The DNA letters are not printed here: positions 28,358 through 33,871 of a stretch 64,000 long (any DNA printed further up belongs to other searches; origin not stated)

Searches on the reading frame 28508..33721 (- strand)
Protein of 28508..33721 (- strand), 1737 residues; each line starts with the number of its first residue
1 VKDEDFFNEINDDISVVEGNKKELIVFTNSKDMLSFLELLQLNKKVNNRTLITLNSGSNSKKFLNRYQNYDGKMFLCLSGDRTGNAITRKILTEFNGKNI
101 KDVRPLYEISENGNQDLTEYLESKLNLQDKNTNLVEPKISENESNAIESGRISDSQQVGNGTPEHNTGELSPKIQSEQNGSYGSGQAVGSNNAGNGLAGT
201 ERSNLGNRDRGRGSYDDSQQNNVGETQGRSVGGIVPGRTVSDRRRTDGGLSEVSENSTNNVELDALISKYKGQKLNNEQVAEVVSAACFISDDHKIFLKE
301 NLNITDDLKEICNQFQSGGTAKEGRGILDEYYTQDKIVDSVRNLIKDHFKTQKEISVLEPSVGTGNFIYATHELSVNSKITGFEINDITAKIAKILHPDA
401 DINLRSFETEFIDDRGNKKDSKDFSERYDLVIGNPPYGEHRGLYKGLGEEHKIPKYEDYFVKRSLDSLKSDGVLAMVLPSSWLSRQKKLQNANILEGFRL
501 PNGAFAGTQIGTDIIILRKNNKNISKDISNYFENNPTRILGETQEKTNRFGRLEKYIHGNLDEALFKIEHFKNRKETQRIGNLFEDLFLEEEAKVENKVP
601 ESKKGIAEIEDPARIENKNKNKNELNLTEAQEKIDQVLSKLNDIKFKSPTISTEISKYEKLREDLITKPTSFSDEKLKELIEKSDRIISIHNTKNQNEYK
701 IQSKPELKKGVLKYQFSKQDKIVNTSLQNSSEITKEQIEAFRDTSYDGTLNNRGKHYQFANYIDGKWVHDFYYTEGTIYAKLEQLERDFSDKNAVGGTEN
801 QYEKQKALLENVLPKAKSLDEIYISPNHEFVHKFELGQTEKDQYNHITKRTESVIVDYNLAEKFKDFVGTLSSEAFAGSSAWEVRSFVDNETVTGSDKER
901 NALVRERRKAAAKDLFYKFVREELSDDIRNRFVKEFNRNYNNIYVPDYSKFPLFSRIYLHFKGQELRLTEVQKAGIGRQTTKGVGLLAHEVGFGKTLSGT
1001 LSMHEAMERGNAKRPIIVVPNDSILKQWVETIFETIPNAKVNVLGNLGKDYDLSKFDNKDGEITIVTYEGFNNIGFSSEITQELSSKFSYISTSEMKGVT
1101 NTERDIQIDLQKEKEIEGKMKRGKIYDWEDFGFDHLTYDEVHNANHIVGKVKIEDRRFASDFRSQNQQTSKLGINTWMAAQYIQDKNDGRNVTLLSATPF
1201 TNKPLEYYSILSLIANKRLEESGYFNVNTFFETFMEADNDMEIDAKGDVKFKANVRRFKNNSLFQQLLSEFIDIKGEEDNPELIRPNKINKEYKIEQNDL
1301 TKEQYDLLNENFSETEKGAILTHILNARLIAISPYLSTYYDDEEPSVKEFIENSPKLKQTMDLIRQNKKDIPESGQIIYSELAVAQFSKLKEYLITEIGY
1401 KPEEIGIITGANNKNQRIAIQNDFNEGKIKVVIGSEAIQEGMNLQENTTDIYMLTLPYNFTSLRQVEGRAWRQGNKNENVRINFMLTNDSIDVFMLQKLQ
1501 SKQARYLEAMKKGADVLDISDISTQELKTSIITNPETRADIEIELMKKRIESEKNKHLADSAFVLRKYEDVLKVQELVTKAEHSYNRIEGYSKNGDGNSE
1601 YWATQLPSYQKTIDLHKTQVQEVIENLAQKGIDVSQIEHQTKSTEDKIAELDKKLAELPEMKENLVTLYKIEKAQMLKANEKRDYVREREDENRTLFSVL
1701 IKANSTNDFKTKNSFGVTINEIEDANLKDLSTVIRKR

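Call 40: search_protein_families(library=pfam, proteins=[window:28508-33721:-], max_evalue=0.001)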
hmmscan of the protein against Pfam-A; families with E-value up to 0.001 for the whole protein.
window:28508-33721:- (1737 aa): 6 families
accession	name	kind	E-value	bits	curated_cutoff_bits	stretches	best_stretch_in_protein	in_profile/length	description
PF07669.17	Eco57I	-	3e-13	50.7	25.3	1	377-496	31-155/171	Eco57I restriction-modification methylase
PF00176.29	SNF2-rel_dom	-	5.2e-11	42.6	24.9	1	982-1071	17-114/290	SNF2-related domain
PF00271.37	Helicase_C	-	1e-10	42.3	23.5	1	1389-1474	30-110/110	Helicase conserved C-terminal domain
PF04851.21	ResIII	-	3.1e-08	34.2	22.5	1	980-1088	21-126/164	Type III restriction enzyme, res subunit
PF00270.35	DEAD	-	2.7e-05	24.4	26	1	972-1075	4-109/167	DEAD/DEAH box helicase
PF13155.12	Toprim_2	-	0.00035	21.3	22.1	0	32-119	8-86/88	Toprim-like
